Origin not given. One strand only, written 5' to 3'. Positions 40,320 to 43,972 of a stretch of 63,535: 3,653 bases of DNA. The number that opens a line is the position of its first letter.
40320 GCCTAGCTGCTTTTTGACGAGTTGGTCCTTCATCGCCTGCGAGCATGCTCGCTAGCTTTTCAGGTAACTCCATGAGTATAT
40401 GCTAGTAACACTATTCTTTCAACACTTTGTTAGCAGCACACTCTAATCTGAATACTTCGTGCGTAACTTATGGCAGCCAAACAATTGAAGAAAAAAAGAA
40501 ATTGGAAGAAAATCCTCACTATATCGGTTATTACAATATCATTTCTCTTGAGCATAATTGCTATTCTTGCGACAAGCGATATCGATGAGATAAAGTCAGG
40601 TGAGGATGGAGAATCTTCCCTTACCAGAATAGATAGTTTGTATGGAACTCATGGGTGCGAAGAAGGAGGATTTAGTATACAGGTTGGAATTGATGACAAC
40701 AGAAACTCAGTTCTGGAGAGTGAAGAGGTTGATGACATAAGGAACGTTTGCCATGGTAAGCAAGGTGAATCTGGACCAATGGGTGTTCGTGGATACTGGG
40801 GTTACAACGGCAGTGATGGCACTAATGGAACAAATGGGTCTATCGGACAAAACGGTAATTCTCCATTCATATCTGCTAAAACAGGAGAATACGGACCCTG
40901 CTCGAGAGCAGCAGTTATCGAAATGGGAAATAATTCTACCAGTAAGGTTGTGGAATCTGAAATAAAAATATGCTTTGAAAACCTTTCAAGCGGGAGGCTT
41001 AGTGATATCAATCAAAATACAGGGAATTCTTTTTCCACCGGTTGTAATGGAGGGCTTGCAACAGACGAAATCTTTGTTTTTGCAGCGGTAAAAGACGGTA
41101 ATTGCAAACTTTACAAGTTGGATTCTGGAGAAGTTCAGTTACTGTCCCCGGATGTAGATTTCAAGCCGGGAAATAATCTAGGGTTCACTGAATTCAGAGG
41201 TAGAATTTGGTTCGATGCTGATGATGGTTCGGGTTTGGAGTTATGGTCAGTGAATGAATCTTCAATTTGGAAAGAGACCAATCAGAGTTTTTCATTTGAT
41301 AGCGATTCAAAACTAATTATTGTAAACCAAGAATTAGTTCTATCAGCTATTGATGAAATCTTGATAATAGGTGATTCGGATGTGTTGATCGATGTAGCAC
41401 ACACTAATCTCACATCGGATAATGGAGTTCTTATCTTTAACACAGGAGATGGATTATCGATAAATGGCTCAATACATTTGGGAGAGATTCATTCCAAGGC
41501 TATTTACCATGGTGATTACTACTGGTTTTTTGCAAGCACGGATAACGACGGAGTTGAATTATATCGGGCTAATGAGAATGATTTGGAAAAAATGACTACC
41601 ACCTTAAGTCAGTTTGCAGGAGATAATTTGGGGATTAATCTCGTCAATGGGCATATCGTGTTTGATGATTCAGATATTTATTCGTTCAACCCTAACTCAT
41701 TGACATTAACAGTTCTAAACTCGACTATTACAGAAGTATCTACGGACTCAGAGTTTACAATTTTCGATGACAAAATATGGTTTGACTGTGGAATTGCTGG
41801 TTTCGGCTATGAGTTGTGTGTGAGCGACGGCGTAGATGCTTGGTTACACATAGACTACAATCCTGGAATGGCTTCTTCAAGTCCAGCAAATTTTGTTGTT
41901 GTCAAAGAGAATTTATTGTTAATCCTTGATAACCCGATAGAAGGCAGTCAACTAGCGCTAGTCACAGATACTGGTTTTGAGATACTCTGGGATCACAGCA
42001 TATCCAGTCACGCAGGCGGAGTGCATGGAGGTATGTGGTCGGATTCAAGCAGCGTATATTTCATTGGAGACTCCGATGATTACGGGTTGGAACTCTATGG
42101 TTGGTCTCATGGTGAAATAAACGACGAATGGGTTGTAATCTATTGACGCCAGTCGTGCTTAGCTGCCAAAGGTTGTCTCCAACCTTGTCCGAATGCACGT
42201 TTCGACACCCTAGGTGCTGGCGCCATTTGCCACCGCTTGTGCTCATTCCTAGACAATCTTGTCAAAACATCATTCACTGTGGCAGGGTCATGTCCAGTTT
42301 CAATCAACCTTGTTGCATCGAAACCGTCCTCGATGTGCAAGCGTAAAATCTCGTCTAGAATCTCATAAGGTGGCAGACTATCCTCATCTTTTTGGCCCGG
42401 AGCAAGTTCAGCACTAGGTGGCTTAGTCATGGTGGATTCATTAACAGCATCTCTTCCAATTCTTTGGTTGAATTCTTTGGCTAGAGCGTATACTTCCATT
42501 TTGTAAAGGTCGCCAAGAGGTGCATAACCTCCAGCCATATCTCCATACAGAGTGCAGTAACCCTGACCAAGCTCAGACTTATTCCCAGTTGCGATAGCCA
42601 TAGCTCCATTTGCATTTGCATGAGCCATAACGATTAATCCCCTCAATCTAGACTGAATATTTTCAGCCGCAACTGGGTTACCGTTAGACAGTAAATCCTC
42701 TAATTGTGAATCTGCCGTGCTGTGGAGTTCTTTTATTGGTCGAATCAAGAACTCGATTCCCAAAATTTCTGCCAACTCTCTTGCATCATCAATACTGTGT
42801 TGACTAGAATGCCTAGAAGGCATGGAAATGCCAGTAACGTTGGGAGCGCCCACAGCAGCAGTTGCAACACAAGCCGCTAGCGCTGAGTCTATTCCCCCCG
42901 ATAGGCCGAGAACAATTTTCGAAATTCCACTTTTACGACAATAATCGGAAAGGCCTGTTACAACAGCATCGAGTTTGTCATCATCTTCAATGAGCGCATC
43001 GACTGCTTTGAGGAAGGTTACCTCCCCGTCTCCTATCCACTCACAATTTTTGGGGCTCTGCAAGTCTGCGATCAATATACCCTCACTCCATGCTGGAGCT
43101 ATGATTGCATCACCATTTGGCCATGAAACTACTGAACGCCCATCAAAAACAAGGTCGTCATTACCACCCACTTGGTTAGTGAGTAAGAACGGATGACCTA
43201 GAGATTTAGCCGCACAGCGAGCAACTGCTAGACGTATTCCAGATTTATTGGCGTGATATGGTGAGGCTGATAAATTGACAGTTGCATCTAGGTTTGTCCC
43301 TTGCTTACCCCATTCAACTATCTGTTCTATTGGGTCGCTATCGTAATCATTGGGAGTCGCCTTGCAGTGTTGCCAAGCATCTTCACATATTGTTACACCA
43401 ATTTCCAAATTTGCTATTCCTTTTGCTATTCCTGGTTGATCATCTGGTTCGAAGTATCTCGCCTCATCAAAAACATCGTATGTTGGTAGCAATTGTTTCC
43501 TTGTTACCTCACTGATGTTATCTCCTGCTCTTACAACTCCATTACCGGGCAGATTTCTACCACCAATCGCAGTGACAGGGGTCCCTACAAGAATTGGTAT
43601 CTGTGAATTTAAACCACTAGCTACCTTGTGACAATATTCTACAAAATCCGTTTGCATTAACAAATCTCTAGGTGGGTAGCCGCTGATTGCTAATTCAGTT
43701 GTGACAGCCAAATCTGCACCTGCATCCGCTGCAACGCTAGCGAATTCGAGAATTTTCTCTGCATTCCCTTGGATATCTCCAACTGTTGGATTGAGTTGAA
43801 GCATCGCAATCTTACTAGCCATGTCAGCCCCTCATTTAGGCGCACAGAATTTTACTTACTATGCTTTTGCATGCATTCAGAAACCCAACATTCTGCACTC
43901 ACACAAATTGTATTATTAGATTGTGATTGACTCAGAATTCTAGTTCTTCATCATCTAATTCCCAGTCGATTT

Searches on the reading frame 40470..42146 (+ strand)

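Call 61: search_protein_families(library=pfam, proteins=[window:40470-42146:+], max_evalue=0.001)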
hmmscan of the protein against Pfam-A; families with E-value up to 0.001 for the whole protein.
window:40470-42146:+ (558 aa): 2 families
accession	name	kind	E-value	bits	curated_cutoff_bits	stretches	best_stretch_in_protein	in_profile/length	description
PF23657.1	DUF7151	-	3.4e-10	40.2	27.2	1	50-94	2-46/46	Domain of unknown function (DUF7151)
PF01391.23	Collagen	-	0.0001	22.4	27.2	1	96-129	19-52/60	Collagen triple helix repeat (20 copies)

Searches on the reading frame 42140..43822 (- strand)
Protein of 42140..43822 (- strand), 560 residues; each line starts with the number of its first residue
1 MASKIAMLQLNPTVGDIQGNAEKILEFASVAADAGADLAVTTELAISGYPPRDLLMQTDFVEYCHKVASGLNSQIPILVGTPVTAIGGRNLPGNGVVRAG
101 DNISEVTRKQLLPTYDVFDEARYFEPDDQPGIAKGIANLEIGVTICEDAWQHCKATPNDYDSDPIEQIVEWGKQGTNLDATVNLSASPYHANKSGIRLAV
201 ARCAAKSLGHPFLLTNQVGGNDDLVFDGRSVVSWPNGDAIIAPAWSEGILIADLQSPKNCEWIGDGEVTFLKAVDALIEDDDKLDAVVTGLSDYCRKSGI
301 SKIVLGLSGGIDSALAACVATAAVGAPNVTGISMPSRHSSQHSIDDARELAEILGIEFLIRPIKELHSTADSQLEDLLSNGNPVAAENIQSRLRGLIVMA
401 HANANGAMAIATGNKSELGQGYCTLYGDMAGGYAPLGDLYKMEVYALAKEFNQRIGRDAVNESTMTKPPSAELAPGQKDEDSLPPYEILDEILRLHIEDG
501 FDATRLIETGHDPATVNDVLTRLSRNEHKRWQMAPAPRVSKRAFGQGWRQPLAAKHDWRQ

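Call 61: search_protein_families(library=pfam, proteins=[window:42140-43822:-], max_evalue=0.001)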
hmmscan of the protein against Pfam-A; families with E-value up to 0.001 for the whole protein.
window:42140-43822:- (560 aa): 4 families
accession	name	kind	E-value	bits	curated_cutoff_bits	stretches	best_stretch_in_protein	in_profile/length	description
PF02540.23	NAD_synthase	-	1.2e-64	218.2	21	1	286-531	4-240/242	NAD synthase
PF00795.27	CN_hydrolase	-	2e-15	57.3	23.2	1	4-256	1-248/256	Carbon-nitrogen hydrolase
PF06508.19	QueC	-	0.00018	21.5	22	0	302-376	1-73/210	Queuosine biosynthesis protein QueC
PF03054.22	tRNA_Me_trans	-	0.00056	20.1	20.6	0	302-365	2-74/202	tRNA methyl transferase HUP domain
